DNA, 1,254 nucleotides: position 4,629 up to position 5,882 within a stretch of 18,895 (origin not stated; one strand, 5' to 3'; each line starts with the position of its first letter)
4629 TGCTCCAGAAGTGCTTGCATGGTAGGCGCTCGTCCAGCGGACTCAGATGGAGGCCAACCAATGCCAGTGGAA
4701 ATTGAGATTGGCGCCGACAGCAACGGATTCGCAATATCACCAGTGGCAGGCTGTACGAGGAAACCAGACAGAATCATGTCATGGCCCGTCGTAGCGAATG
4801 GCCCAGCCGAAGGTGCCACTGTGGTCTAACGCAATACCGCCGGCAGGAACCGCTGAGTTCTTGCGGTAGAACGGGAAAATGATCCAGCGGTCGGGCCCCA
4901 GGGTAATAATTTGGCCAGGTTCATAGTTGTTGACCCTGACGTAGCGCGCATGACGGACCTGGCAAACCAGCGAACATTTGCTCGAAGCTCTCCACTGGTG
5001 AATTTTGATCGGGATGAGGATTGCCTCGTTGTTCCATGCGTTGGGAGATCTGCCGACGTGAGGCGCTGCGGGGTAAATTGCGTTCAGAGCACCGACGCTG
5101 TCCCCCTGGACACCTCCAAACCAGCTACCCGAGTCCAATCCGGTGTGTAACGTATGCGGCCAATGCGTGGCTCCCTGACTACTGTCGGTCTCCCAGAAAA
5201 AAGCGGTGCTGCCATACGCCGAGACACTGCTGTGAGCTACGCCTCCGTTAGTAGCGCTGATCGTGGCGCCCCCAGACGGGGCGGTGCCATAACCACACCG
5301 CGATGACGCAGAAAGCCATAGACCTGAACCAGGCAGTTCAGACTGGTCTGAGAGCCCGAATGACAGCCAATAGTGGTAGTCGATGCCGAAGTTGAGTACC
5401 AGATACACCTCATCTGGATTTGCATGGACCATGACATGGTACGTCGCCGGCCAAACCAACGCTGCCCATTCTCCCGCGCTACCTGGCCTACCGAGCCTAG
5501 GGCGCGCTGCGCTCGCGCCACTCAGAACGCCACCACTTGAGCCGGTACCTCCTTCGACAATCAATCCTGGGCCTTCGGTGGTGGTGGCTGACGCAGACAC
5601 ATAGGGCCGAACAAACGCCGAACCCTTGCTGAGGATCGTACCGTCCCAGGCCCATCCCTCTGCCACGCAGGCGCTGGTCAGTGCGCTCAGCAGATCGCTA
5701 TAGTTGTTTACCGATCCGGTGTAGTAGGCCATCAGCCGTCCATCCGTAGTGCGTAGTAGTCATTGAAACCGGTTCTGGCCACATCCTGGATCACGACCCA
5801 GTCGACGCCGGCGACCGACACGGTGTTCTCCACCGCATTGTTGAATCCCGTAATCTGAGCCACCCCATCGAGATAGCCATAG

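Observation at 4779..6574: Paralogous fibre-like gene pair after the tape measure gene, with a lower-GC 3' portion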

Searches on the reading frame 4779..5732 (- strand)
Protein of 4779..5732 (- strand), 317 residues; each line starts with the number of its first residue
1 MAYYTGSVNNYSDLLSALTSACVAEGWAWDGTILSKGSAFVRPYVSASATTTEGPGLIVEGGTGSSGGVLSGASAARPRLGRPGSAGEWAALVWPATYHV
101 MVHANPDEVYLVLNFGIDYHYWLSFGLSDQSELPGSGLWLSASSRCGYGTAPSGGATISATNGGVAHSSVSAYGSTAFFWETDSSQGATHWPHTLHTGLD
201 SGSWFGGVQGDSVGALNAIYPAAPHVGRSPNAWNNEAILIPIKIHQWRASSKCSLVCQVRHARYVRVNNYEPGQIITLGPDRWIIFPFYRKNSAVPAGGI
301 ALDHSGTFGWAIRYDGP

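Call 5: search_protein_families(library=pfam, proteins=[window:4779-5732:-], max_evalue=0.1)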
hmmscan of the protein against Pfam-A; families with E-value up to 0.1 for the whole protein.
window:4779-5732:- (317 aa): 0 families

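Call 6: search_protein_families(library=phrogs, proteins=[window:4779-5732:-], max_evalue=0.01)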
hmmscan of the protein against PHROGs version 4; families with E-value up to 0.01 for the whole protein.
window:4779-5732:- (317 aa): 1 family
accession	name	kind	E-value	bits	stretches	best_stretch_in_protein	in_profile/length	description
phrog_687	-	head and packaging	5.9e-30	105.8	1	1-317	161-469/469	structural protein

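Call 8: search_dna_similar(query=window:4779-5732:-, collection=phages, mode=protein, max_rows=30, max_evalue=0.001)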
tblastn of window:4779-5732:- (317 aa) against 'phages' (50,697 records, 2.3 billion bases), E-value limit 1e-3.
Records with a match: 192; places in all: 192; records where one place covers at least 80% of the query: 118.
Best place of each record, by identity: <60% 192.
By first word of the organism name: Pseudomonas 137; Xanthomonas 26; Stenotrophomonas 16; Xylella 6; Pseudoxanthomonas 2; Variovorax 2; Clavibacter 1; Enterobacteria 1; Sphaerotilus 1.
By host as written in the record: Pseudomonas aeruginosa 47; Pseudomonas aeruginosa PAO1 24; - 14; Pseudomonas aeruginosa PA14 11; Stenotrophomonas maltophilia D1585 9; Pseudomonas syringae 8; Xanthomonas arboricola pv. juglandis IVIA 1317-1a 8; Stenotrophomonas maltophilia 6; and 39 more.
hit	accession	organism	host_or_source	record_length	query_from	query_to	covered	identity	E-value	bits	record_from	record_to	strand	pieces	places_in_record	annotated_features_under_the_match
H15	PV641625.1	Pseudomonas phage Ps23.PMD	Pseudomonas aeruginosa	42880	1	316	100%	35.6%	3e-35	140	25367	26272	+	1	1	hypothetical protein (x2)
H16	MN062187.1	Xanthomonas phage Samson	Xanthomonas sp.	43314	1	316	100%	35.6%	1e-38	150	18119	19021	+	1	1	hypothetical protein | ribosome_binding_site | tail assembly protein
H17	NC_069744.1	Xanthomonas phage Samson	Xanthomonas sp.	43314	1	316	100%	35.6%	1e-38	150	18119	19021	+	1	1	structural protein (x2) | ribosome_binding_site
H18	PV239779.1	Pseudomonas phage P8749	Pseudomonas aeruginosa 8749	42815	1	316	100%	35.5%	1e-37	147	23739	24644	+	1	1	hypothetical protein (x2)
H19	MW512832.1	Pseudomonas phage AUS260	Pseudomonas aeruginosa AUS260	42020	1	316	100%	35.3%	5e-39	152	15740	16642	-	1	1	record has no annotation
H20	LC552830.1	Pseudomonas phage vB_PaeS-Yazdi-M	Pseudomonas aeruginosa Y15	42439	1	316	100%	35.3%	5e-39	152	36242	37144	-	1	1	virion structural protein (x2)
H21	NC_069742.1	Pseudomonas phage vB_PaeS-Yazdi-M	Pseudomonas aeruginosa Y15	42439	1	316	100%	35.3%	5e-39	152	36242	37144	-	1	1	structural protein (x2)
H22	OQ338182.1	Pseudomonas phage HMGUpa1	Pseudomonas aeruginosa DSM 50071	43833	1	316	100%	35.3%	5e-39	152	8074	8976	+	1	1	hypothetical protein (x2)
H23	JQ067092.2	Pseudomonas phage PaMx42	Pseudomonas aeruginosa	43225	1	316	100%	35.1%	2e-38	150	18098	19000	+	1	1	virion structural protein | putative virion structural protein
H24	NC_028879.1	Pseudomonas phage PaMx42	Pseudomonas aeruginosa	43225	1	316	100%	35.1%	2e-38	150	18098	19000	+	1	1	structural protein (x2)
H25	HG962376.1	Pseudomonas phage vB_PaeS_SCH_Ab26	Pseudomonas aeruginosa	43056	1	316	100%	35.0%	2e-35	141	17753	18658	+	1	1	ORF22: virion protein | ORF21: virion protein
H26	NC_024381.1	Pseudomonas phage vB_PaeS_SCH_Ab26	Pseudomonas aeruginosa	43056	1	316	100%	35.0%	2e-35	141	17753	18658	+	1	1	ORF22: structural protein | ORF21: structural protein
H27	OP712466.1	Pseudomonas phage PSV3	Pseudomonas syringae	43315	1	316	100%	35.0%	3e-35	141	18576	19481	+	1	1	hypothetical protein (x2)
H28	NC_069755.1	Pseudomonas phage PSV3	Pseudomonas syringae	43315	1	316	100%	35.0%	3e-35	141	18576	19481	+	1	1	structural protein (x2)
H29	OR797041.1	Stenotrophomonas phage vB_SmaS_Bhz54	Stenotrophomonas maltophilia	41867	1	316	100%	35.0%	4e-31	129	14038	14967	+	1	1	structural protein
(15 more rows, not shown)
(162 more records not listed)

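Call 11: search_solved_structures(query=window:4779-5732:-, max_evalue=1, show_alignments=1)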
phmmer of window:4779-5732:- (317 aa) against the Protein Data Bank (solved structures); distinct sequences matched with E-value up to 1: 2.
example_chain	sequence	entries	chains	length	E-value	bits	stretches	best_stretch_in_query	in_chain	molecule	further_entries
8rk3_S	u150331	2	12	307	0.00019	23.7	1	220-295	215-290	Virion structural protein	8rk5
4gb5_A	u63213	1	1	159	0.097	14.8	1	262-299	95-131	Uncharacterized protein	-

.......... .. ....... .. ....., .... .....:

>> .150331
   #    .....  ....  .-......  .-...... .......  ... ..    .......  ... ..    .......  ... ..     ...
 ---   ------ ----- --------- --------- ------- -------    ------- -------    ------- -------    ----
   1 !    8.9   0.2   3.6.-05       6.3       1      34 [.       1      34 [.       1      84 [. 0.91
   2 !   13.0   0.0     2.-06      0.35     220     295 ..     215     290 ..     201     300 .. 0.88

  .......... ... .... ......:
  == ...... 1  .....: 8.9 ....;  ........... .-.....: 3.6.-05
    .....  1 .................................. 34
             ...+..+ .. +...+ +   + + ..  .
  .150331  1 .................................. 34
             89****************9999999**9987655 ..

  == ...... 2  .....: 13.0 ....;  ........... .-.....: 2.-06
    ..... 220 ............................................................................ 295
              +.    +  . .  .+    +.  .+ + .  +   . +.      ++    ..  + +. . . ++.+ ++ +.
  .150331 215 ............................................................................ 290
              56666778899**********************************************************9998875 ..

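Call 19: find_homologous_proteins(query=window:4779-5732:-)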
Query window:4779-5732:- (317 aa): 340 proteins with E <= 0.001 among 3418 candidates; the best 120 are listed.
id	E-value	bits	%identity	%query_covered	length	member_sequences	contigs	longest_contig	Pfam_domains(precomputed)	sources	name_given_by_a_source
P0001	2.6e-207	706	97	100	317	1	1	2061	-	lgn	-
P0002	4.0e-136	472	66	100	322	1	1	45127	-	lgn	-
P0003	3.7e-120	419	59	100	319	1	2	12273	-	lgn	-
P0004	1.1e-115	404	58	100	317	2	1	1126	-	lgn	-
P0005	2.9e-107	377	53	100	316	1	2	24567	-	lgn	-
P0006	3.1e-107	377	56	100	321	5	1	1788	-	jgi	-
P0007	1.1e-106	375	54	100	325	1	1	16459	-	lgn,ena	-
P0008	2.6e-102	360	55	100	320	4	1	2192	-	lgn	-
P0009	6.3e-99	349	52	100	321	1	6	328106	-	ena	-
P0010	7.4e-99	349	51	100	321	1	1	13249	-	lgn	-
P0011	1.3e-97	345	51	100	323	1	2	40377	-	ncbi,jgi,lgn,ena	-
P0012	2.8e-97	344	50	100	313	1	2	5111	-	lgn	-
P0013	1.5e-96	341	52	100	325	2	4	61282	-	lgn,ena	-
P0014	4.4e-95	337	50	99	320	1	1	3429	-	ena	-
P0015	1.7e-93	331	50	100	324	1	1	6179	-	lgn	-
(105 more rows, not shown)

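Call 20: find_encoding_contigs(protein=P0002, flank=10000, max_places=2)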
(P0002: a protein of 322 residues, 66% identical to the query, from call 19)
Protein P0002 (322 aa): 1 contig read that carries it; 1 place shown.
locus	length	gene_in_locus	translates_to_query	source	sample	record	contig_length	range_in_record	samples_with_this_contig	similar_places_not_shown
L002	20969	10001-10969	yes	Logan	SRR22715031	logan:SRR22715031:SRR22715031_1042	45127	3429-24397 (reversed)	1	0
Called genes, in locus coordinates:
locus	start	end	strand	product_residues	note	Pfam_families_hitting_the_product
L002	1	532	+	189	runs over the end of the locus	PF05069:Phage_tail_S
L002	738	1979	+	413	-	-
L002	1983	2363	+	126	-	-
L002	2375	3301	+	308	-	-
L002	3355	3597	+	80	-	-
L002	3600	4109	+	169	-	PF07030:Phage_Mu_Gp36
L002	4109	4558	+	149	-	PF23840:Phage_tail_terminator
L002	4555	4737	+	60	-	PF23843:DUF7210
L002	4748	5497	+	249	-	PF27730:UCP028589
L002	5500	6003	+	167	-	PF20336:DUF6631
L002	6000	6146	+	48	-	-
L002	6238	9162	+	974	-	PF06791:TMP_2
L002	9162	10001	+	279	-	-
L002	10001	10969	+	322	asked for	-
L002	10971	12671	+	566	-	-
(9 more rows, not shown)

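Call 21: find_encoding_contigs(protein=P0001, flank=10000, max_places=2)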
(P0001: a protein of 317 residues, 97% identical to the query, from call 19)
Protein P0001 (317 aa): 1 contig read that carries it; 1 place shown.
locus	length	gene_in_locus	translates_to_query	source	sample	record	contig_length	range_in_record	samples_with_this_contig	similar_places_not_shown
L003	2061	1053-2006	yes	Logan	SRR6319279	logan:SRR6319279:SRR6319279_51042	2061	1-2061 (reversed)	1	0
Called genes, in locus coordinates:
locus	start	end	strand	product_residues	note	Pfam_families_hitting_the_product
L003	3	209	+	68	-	?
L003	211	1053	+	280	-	-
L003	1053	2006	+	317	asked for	-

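Call 22: find_encoding_contigs(protein=window:4779-5732:-, flank=10000, max_places=3)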
Protein window:4779-5732:- (317 aa): no gene with exactly this product is on record in the collection.

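Call 37: find_related_loci(query=A1, collection=genome_contigs, flank=6000)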
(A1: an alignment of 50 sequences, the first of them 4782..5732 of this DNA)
Query A1 (317 aa) in genome_contigs; peptide patterns used: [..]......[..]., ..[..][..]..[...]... (x = any residue, [..] = any of these).
187 stretches matched a pattern; 23 encode a relative of the query (tblastn E <= 1e-3); 23 distinct loci.
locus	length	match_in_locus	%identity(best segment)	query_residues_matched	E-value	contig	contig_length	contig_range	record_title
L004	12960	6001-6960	49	1-317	4e-89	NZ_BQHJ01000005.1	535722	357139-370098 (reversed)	Pseudomonas pseudonitroreducens strain BML-PP015 sequence05, whole genome shotgun sequence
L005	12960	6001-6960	49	1-317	2e-88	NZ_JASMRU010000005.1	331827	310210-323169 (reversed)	Pseudomonas sp. CAN1 strain SPPC 2814 scaffold5.1, whole genome shotgun sequence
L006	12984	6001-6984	47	1-317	6e-87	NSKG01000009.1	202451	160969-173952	Pseudomonas sp. WN033 contig9, whole genome shotgun sequence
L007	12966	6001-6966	46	1-316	2e-84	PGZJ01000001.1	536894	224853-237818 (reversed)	MAG: Gammaproteobacteria bacterium HGW-Gammaproteobacteria-11 08E140C01_10kDa_scaffold_5, whole genome shotgun sequence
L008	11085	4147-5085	42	1-317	1e-73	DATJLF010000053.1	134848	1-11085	MAG TPA_asm: Cellvibrio sp. isolate SMAG_U15612 k141_281305, whole genome shotgun sequence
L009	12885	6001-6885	41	1-317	3e-63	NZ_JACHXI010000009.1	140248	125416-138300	Azomonas macrocytogenes strain CECT 4462 Ga0372387_09, whole genome shotgun sequence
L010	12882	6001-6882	40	1-317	4e-63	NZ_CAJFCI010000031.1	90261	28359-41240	Pseudomonas carbonaria strain CIP 111764, whole genome shotgun sequence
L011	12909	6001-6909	39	1-317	7e-61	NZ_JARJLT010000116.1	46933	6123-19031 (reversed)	Pseudomonas citronellolis strain GW210018_S65 Contig_116_92.7819, whole genome shotgun sequence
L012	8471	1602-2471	40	1-316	8e-58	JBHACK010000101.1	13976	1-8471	MAG: Acinetobacter sp. isolate Meta-Z_MAG_32 Meta-Z__78895, whole genome shotgun sequence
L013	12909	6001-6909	40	1-316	3e-57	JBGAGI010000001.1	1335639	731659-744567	MAG: Rubrivivax sp. isolate MAG_MBR_H125.27 MBRH125-27_opera_contig_10, whole genome shotgun sequence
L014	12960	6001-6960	36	1-317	9e-57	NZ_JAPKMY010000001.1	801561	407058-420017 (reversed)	Acinetobacter nematophilus strain A-IN1 Strain5_1a_1, whole genome shotgun sequence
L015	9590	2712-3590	40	1-317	8e-54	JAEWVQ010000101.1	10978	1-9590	MAG: Proteobacteria bacterium isolate OH_SDB_69 k127_812118, whole genome shotgun sequence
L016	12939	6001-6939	38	1-316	4e-53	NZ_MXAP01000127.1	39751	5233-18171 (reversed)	Moraxella equi strain CCUG 4950 CCUG4950T_R1__paired__trimmed__paired__contig_127, whole genome shotgun sequence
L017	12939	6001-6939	37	1-316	3e-52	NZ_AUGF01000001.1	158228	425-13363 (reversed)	Moraxella caprae DSM 19149 K941DRAFT_scaffold00001.1_C, whole genome shotgun sequence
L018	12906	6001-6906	34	1-317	1e-50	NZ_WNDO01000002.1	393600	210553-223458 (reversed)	MAG: Luteibacter sp. isolate cluster_DBSCAN_round1_2 GAK28_2, whole genome shotgun sequence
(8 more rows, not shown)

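Call 40: predict_structure(alignment_id=A1)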
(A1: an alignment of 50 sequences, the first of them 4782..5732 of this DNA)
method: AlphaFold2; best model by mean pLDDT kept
length: 317 residues; sequences in the alignment: 50
mean_pLDDT: 94.0   pTM: 0.93
mean pLDDT of the five models: 94.0, 93.8, 93.7, 93.4, 93.4
residues with pLDDT >= 90: 271; 70-90: 41; 50-70: 5; < 50: 0
segments of 3 or more residues with pLDDT < 50: none
pLDDT, mean of each block of 10 residues (from residue 1): 95 99 98 96 98 97 96 97 96 97 97 97 98 96 96 94 80 93 84 95 85 92 90 84 95 95 95 94 97 96 97 91
secondary structure, 60 per line:
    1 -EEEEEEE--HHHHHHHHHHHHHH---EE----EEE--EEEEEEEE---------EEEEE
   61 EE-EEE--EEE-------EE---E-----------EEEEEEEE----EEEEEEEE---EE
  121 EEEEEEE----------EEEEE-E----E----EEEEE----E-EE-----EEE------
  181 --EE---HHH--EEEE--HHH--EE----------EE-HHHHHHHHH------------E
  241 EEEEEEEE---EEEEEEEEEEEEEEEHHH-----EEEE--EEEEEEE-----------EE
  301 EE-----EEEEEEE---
elements in order: E2-8 H11-24 E34-36 E39-46 E56-62 E64-66 E69-71 E96-103 E108-115 E119-127 E138-142 E154-158 E172-174 E193-196 H219-227 E240-248 E252-266 E275-278 E281-287 E299-302 E308-314

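Call 45: fold_search(model_id=the predicted structure, library=pdb)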
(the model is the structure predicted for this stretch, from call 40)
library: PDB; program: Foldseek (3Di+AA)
matches with E <= 10: 129; with E <= 0.001: 2
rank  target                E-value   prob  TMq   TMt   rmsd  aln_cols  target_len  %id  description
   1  8rk3_G                2.7e-13  1.00  0.69  0.71   6.3       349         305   16  Bacteriophage JBD30 baseplate - composite structure (released 2024-08-14)
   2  8rk3_K                2.0e-08  1.00  0.56  0.56   7.8       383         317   16  Bacteriophage JBD30 baseplate - composite structure (released 2024-08-14)
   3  8h0h_A                8.6e-01  0.07  0.11  0.22  16.2       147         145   14  Hypotethical protein from Mycobacterium tuberculsosis (released 2023-09-06)
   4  7fy1                  1.1e+00  0.03  0.10  0.16  14.2       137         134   10  Crystal Structure of apo human FABP9 (released 2023-06-14)
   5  6gcu_A                1.1e+00  0.05  0.19  0.11  16.6       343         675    6  MET receptor in complex with InlB internalin domain and DARPin A3A (released 2019-05-15)
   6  8u1c_A                1.1e+00  0.02  0.15  0.14  14.0       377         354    7  A mechanistic understanding of protective influenza B neuraminidase mAbs at the airway interface (released 2024-03-27)
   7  4o8o                  1.3e+00  0.02  0.15  0.15  15.5       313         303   10  Crystal structure of SthAraf62A, a GH62 family alpha-L-arabinofuranosidase from Streptomyces thermoviolaceus, bound to a (released 2014-07-02)
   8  2pnc_A                1.4e+00  0.02  0.17  0.10  22.0       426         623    8  Crystal Structure of Bovine Plasma Copper-Containing Amine Oxidase in Complex with Clonidine (released 2008-02-26)
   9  1shy_B                1.5e+00  0.04  0.19  0.14  16.5       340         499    6  The Crystal Structure of HGF beta-chain in Complex with the Sema Domain of the Met Receptor. (released 2004-06-15)
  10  1ns2_A                1.5e+00  0.01  0.13  0.12  17.7       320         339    9  Crystal structure of galactose mutarotase from Lactococcus lactis mutant E304A complexed with galactose (released 2003-02-11)
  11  8oml_B                1.8e+00  0.04  0.12  0.12  23.9       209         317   10  Crystal structure of Bdellovibrio bacteriovorus Bd1334 C-terminal domains (released 2023-10-25)
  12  4a1y_A                1.9e+00  0.04  0.13  0.25  15.7       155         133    7  Human myelin P2 protein, K65Q mutant (released 2012-10-10)
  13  9gdp_C                1.9e+00  0.01  0.07  0.02  22.1       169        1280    8  Cryo-EM structure of Vibrio cholerae RNA polymerase holoenzyme bound to an ompU promoter DNA fragment and 5-mer RNA (released 2025-12-17)
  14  7oxw                  2.2e+00  0.05  0.13  0.25  15.9       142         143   10  CrabP2 mutant R30DK31D (released 2022-07-13)
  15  4i3c_A                2.2e+00  0.02  0.12  0.19  13.6       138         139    7  Crystal structure of fluorescent protein UnaG N57Q mutant (released 2013-06-19)
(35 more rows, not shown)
